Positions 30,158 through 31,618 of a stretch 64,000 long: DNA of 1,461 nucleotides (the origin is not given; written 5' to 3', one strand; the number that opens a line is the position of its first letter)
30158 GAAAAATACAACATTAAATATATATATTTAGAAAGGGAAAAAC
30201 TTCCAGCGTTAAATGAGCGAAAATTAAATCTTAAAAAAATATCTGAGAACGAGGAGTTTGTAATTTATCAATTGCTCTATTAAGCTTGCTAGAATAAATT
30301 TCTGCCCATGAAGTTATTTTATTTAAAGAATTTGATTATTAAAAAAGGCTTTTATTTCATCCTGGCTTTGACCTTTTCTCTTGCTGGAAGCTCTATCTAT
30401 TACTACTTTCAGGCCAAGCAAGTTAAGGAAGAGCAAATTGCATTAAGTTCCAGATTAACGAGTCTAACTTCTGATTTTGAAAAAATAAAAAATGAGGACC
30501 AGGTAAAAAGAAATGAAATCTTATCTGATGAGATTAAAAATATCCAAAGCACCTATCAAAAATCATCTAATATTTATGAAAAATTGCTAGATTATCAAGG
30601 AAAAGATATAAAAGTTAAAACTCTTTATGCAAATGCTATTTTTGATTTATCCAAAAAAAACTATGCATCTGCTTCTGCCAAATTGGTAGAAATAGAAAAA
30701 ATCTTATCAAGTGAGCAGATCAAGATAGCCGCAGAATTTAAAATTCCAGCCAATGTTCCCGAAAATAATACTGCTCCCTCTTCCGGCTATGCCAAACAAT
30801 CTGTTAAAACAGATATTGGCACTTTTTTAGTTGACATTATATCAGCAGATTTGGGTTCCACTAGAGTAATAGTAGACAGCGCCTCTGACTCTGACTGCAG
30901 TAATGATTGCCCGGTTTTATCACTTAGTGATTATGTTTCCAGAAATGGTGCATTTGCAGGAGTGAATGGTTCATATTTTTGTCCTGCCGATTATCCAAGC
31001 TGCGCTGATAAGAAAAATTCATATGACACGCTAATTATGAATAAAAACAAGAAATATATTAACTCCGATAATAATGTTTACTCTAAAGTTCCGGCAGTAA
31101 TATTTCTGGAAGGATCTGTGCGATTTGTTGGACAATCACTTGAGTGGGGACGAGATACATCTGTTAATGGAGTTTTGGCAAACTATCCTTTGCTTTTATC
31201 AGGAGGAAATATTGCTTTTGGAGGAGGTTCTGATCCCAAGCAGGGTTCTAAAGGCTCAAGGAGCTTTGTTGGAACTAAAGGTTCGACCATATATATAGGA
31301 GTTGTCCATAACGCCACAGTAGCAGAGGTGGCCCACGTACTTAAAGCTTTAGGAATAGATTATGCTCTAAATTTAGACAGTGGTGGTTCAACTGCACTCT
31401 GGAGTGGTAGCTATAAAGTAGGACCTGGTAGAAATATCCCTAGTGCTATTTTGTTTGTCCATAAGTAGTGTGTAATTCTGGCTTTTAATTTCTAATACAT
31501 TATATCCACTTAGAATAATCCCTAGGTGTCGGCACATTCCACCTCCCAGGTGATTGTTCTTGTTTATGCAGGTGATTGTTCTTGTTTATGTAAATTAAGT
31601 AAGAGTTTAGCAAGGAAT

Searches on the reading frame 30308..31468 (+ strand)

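Call 84: search_protein_families(library=pfam, proteins=[window:30308-31468:+], max_evalue=0.001)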
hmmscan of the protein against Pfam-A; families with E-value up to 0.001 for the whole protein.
window:30308-31468:+ (386 aa): 1 family
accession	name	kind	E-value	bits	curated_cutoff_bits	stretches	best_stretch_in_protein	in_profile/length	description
PF09992.14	NAGPA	-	2.5e-14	54.3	25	1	214-383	2-168/169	Phosphodiester glycosidase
